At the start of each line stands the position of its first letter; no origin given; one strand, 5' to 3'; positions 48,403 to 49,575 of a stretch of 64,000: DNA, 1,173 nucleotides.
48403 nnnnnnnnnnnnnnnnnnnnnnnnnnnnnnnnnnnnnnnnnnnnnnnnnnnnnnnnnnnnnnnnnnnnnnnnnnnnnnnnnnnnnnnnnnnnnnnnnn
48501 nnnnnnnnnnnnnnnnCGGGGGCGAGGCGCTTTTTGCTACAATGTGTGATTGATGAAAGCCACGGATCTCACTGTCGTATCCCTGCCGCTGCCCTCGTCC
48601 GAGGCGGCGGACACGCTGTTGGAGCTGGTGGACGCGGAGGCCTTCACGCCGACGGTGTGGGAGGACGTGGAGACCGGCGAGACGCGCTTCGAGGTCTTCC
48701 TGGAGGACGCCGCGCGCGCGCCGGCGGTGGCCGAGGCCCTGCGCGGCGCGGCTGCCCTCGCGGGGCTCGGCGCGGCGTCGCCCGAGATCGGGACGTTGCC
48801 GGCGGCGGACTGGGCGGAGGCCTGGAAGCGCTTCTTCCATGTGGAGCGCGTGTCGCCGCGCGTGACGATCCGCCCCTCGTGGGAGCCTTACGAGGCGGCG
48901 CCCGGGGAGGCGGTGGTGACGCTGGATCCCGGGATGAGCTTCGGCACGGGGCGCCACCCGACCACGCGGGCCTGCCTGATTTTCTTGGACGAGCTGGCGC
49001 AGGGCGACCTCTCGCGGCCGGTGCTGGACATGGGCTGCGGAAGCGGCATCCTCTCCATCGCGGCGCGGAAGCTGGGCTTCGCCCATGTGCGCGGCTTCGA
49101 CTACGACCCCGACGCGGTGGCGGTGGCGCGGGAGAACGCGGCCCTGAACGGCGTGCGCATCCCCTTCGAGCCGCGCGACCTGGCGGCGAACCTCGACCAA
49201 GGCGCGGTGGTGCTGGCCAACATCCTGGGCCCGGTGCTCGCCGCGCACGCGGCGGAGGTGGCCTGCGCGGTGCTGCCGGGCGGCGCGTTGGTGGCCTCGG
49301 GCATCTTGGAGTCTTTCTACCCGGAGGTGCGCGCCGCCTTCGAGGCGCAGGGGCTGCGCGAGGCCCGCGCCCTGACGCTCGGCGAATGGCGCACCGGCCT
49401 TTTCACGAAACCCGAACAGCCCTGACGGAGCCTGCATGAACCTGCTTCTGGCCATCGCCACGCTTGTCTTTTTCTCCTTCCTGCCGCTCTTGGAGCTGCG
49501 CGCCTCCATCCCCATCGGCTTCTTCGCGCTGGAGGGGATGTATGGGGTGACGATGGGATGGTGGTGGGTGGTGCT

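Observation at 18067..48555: Recurrent consensus extended -10 boxes abutting start codons, implying widespread leaderless mRNAs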

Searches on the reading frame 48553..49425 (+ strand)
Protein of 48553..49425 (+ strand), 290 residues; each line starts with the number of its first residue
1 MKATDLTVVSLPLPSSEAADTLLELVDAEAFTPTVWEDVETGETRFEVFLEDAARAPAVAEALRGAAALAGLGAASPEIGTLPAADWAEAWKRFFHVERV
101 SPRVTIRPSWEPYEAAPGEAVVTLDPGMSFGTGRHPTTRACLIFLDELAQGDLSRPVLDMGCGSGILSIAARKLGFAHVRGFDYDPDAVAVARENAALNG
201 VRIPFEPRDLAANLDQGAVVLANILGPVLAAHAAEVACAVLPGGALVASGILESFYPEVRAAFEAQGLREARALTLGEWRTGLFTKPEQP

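Call 36: search_protein_families(library=pfam, proteins=[window:48553-49425:+])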
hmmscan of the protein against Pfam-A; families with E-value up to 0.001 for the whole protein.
window:48553-49425:+ (290 aa): 7 families
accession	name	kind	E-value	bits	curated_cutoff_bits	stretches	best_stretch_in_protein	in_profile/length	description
PF06325.19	PrmA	-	5.7e-57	193.9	22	1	42-281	54-290/296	Ribosomal protein L11 methyltransferase (PrmA)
PF13847.12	Methyltransf_31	-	6.7e-10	39.3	27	1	156-215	6-67/145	Methyltransferase domain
PF13649.12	Methyltransf_25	-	2.2e-09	38.3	27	1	157-212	1-57/97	Methyltransferase domain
PF05175.20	MTS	-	2.6e-09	37.4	23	1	143-219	22-101/170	Methyltransferase small domain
PF13489.12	Methyltransf_23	-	2.6e-06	27.7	27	1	143-196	11-61/164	Methyltransferase domain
PF08241.18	Methyltransf_11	-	8.8e-06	26.7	21.2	1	158-205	1-46/95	Methyltransferase domain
PF08242.18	Methyltransf_12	-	0.00034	21.7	30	1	158-205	1-49/98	Methyltransferase domain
